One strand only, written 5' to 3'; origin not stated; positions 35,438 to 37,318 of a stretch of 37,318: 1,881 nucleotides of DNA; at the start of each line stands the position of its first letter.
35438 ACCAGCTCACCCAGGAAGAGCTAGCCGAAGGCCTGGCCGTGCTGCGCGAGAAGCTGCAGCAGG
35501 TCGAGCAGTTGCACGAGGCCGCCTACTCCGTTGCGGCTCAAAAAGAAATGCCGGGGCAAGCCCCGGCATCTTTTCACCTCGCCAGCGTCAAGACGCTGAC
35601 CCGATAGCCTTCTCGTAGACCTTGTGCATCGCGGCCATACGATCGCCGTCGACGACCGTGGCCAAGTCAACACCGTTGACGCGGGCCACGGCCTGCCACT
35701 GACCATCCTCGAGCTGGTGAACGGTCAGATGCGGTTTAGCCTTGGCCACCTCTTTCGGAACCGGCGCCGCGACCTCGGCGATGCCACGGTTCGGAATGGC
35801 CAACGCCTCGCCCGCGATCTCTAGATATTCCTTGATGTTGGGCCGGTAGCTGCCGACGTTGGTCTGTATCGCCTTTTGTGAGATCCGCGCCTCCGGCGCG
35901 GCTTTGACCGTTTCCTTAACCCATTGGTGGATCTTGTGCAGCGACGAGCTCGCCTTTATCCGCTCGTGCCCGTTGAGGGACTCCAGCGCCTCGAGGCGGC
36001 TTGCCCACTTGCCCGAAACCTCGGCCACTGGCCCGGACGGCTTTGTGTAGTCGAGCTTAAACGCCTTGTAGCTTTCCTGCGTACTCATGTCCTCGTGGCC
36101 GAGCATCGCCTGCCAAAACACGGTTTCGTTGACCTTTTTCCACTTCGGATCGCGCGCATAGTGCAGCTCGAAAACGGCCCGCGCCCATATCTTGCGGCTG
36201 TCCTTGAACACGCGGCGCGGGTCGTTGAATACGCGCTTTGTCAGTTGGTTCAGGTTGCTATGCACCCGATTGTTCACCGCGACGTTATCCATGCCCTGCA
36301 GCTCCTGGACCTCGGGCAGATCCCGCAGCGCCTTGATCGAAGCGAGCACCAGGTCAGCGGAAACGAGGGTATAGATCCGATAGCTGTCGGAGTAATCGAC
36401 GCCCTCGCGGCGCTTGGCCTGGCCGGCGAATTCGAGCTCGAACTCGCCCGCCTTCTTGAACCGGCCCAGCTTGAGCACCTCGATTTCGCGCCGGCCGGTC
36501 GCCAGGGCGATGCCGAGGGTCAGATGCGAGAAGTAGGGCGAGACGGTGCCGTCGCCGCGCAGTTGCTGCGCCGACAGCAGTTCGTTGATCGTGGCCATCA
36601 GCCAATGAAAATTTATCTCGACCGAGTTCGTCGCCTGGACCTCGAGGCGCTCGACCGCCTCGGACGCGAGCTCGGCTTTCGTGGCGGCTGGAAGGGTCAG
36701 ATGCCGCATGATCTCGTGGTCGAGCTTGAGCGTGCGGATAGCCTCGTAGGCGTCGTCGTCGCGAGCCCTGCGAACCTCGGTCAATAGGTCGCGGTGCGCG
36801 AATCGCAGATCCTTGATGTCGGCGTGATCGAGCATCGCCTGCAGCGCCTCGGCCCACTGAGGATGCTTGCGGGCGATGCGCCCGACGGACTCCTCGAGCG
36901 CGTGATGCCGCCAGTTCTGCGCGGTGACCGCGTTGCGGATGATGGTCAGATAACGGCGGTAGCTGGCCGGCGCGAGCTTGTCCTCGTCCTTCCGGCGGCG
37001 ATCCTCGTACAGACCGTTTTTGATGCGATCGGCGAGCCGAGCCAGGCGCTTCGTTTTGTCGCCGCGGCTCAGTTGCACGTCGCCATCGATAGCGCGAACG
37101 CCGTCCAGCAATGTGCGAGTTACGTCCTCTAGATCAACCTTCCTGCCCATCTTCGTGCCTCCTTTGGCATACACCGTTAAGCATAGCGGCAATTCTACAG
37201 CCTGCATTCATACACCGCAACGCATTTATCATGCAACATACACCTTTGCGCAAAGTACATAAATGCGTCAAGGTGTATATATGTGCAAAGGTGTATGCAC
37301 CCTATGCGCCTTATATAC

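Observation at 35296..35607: SOS-box-like operator controlling an orphan 84-codon ORF in the repA-telN slot: candidate LexA-gated antirepressor module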

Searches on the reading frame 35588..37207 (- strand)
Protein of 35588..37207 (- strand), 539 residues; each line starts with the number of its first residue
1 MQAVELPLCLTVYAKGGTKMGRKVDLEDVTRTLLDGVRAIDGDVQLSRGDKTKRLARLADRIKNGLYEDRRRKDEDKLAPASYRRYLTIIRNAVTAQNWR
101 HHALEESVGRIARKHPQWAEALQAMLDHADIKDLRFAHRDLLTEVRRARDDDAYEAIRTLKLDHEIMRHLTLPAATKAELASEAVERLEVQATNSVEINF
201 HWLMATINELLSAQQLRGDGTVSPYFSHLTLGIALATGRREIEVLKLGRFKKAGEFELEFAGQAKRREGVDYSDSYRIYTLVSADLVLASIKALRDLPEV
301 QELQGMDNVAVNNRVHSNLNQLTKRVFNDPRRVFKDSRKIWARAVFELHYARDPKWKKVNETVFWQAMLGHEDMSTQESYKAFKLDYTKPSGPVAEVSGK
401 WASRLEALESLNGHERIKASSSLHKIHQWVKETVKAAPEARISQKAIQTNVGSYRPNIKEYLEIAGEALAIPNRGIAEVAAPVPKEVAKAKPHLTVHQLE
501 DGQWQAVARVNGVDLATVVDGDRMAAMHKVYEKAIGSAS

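Call 7: search_dna_similar(query=window:35588-37207:-, collection=phages, mode=protein, max_rows=30)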
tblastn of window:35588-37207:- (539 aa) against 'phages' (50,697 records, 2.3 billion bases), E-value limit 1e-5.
Records with a match: 43; places in all: 44; records where one place covers at least 80% of the query: 25.
Best place of each record, by identity: <60% 43.
By first word of the organism name: Vibrio 19; Klebsiella 8; Escherichia 5; Yersinia 4; Aeromonas 4; Halomonas 2; Enterobacter 1.
By host as written in the record: - 13; Vibrio parahaemolyticus 5; Yersinia enterocolitica 4; Aeromonas sp. 3; Klebsiella pneumoniae 2; Halomonas aquamarina 1; Vibrio parahaemolyticus O3:K6 1; Vibrio anguillarum PF4 1; and 13 more.
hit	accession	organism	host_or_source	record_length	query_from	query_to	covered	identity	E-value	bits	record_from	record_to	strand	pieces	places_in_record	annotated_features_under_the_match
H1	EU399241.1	Halomonas phage phiHAP-1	-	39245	6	536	99%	53.4%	1e-168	535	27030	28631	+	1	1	protelomerase | hypothetical protein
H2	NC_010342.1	Halomonas phage phiHAP-1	Halomonas aquamarina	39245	6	536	99%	53.4%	1e-168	535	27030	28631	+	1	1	protelomerase | hypothetical protein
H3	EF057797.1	Vibrio phage VP882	Vibrio parahaemolyticus O3:K6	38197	9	532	97%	47.2%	4e-143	461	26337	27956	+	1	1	protelomerase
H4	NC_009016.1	Vibrio phage VP882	Vibrio parahaemolyticus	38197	9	532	97%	47.2%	4e-143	461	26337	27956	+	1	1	protelomerase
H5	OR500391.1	Vibrio phage Vb_VaM_Valp1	Vibrio anguillarum PF4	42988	19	471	84%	30.4%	3e-58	215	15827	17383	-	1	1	protelomerase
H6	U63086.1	Escherichia phage N15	Escherichia coli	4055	6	470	86%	29.5%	1e-47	184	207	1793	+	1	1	telN: telomerase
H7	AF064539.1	Escherichia phage N15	-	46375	6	470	86%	29.5%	2e-47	184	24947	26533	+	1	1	gene 29: gp29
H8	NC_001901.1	Escherichia phage N15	-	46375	6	470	86%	29.5%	2e-47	184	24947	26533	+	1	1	gene 29: protelomerase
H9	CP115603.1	Enterobacter phage MStein-2023a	Enterobacter sp. E12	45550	6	470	86%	29.5%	3e-47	183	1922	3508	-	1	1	record has no annotation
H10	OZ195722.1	Vibrio phage K242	Seawater and oysters mix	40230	19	471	84%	30.2%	8e-58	214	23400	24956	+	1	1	hypothetical protein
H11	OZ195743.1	Vibrio phage K243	Seawater and oysters mix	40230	19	471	84%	30.2%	8e-58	214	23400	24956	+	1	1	hypothetical protein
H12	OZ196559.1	Vibrio phage K245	Seawater and oysters mix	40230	19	471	84%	30.2%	8e-58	214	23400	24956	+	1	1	hypothetical protein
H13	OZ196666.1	Vibrio phage K279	Seawater and oysters mix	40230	19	471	84%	30.2%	8e-58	214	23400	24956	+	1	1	hypothetical protein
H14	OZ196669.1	Vibrio phage K280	Seawater and oysters mix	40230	19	471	84%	30.2%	8e-58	214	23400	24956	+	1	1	hypothetical protein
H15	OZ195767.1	Vibrio phage K251 g2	Seawater and oysters mix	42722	19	471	84%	30.2%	8e-58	214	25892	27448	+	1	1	hypothetical protein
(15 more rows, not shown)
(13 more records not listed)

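Call 8: get_annotated_region(hit=H2, flank=8000)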
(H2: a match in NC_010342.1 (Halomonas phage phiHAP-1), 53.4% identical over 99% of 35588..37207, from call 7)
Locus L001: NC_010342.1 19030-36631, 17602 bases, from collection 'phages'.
description: Halomonas phage phiHAP-1, complete genome.
organism: Halomonas phage phiHAP-1 (NCBI taxid 2914010)
taxonomy: Viruses; Duplodnaviria; Heunggongvirae; Uroviricota; Caudoviricetes; Hapunavirus; Hapunavirus HAP1
host: Halomonas aquamarina; source: -; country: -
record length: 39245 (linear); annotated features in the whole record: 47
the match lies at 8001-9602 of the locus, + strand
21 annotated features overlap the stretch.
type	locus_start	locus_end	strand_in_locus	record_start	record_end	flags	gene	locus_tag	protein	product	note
CDS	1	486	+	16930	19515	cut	-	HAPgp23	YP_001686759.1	tail length tape measure protein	similar to VP882, VHML, and T. crunogena XCL-2; ORF23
CDS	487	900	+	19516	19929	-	-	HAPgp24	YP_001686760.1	tail protein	similar to VP882 and P.fluorescens PfO-1; ORF24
CDS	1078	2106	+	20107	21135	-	D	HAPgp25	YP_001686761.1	tail protein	gpD; D protein; bacteriophage P2-like virions include a head and a tail; D protein contributes to tail formation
CDS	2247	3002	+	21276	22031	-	-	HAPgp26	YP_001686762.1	DNA methyltransferase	similar to VP882, VHML, and phiE125; ORF26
CDS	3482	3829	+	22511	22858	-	-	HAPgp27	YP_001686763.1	hypothetical protein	ORF27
CDS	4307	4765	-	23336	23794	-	-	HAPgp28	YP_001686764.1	hypothetical protein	ORF28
CDS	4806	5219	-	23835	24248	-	-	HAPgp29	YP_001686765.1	hypothetical protein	ORF29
CDS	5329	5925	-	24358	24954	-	-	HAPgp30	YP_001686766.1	hypothetical protein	similar to phage P27; ORF30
CDS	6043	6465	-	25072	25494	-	-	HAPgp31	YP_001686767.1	hypothetical protein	ORF31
CDS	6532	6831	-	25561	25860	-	-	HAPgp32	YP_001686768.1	hypothetical protein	ORF32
CDS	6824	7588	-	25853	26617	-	-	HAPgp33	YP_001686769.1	ParA-like partition protein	ParA proteins are involved in plasmid partition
repeat_region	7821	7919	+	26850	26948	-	-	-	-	-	-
CDS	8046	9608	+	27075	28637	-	-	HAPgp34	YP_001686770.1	protelomerase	similar to VP882, N15, PY54, and VHML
CDS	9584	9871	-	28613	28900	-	-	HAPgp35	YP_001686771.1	hypothetical protein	ORF35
CDS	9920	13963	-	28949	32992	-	-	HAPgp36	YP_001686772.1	replication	ORF36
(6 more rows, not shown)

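Call 9: get_annotated_region(hit=H4, flank=8000)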
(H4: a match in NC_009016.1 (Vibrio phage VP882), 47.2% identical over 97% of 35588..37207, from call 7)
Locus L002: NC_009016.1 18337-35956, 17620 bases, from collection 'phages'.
description: Vibrio phage VP882, complete genome.
organism: Vibrio phage VP882 (NCBI taxid 2913982)
taxonomy: Viruses; Duplodnaviria; Heunggongvirae; Uroviricota; Caudoviricetes; Hapunavirus; Hapunavirus VP882
host: Vibrio parahaemolyticus; source: -; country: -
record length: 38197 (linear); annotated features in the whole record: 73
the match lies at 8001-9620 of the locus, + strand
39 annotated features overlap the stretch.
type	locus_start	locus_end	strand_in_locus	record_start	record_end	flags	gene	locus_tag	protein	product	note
CDS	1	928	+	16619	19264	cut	-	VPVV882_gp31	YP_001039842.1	tail length tape measure protein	-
CDS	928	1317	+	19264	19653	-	-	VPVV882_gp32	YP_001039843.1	tail protein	-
CDS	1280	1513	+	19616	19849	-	-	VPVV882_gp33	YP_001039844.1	baseplate hub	-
CDS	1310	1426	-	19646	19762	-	-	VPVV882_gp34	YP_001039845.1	hypothetical protein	-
CDS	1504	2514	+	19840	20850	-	D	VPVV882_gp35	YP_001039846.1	tail protein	gpD; D protein; bacteriophage P2-like virions include a head and a tail; D protein contributes to tail formation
CDS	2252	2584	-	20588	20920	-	-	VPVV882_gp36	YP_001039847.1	hypothetical protein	-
CDS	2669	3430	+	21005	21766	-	-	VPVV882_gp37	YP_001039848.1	DNA methyltransferase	-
CDS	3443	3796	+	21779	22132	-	-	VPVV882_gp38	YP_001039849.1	p26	-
CDS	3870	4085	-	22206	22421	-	-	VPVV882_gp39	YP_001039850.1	hypothetical protein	-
CDS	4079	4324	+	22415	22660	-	-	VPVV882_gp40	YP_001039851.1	hypothetical protein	-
CDS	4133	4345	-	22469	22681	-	-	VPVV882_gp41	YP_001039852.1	hypothetical protein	-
CDS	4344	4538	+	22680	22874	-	-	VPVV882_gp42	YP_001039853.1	hypothetical protein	-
CDS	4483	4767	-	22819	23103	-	-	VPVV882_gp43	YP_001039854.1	hypothetical protein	-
CDS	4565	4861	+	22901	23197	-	-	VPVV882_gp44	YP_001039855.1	hypothetical protein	-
CDS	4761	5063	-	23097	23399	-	-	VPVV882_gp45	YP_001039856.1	putative phage-related protein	-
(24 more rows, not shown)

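Call 16: find_related_loci(query=window:35588-37207:-, collection=genome_contigs, flank=6000)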
Query window:35588-37207:- (539 aa) in genome_contigs; peptide patterns used: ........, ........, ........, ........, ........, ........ (x = any residue, [..] = any of these).
36 stretches matched a pattern, but none encodes a relative of the query by tblastn (E <= 1e-3).

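Call 39: find_related_loci(query=A3, collection=viral_contigs, flank=10000)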
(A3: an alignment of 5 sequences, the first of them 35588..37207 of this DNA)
Query A3 (539 aa) in viral_contigs; peptide patterns used: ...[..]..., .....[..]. (x = any residue, [..] = any of these).
87 stretches matched a pattern; 52 encode a relative of the query (tblastn E <= 1e-3); 52 distinct loci.
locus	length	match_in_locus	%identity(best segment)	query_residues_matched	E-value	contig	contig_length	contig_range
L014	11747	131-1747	91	1-539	0e+0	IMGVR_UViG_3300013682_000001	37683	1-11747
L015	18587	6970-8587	94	1-539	0e+0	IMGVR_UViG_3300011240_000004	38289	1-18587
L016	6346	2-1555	94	22-539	0e+0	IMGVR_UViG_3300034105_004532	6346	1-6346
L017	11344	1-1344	94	92-539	0e+0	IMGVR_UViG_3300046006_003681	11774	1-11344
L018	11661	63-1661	75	1-534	0e+0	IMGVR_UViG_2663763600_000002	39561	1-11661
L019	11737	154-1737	95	9-539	0e+0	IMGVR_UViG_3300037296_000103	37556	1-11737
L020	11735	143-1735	67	10-536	0e+0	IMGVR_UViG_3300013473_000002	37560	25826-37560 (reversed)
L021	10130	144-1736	67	10-536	0e+0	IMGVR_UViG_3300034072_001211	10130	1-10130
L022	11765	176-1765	67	10-535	0e+0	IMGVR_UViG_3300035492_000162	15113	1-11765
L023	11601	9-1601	67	10-536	0e+0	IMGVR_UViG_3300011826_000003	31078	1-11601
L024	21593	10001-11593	67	10-536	0e+0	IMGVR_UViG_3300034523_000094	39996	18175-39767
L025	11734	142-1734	67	10-536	0e+0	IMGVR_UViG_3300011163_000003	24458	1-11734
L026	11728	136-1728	67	10-536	0e+0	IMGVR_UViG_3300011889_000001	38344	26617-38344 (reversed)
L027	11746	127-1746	66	1-536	0e+0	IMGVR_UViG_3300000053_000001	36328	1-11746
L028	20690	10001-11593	67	10-536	0e+0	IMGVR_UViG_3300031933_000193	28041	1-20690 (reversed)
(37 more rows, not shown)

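Call 52: search_protein_families(library=phrogs, proteins=[L001:9584-9871:-, L002:9644-9883:-], max_evalue=0.1)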
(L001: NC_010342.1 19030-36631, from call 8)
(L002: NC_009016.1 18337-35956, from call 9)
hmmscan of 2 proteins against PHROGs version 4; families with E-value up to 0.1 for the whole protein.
L001:9584-9871:- (95 aa): 0 families

L002:9644-9883:- (79 aa): 0 families

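Call 53: search_protein_families(library=pfam, proteins=[L001:9584-9871:-], max_evalue=0.1)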
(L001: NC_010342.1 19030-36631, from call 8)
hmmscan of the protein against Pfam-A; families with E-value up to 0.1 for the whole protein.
L001:9584-9871:- (95 aa): 3 families
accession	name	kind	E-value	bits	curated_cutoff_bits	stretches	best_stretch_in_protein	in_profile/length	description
PF20072.4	DUF6468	-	0.047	14.3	26.9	0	4-25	31-52/76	Domain of unknown function (DUF6468)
PF21695.3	GlnR_1st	-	0.09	13.2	27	0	30-68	34-72/111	Transcription regulator GlnR, N-terminal domain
PF25413.1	Rossman_Mical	-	0.09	13.2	27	0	26-67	83-124/130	Mical, Rossman domain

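Call 78: find_homologous_proteins(query=L002:9644-9880:-, max_evalue=0.01)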
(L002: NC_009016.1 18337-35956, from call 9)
Query L002:9644-9880:- (78 aa): 4 proteins with E <= 0.01 among 6 candidates.
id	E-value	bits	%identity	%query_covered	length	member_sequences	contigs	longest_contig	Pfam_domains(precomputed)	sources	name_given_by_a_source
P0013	1.1e-41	157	100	100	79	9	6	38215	-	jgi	jgi:hypothetical protein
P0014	3.8e-28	114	75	100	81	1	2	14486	-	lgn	-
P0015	9.9e-19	84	90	64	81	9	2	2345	-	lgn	-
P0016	2.6e-8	52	53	92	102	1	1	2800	-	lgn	-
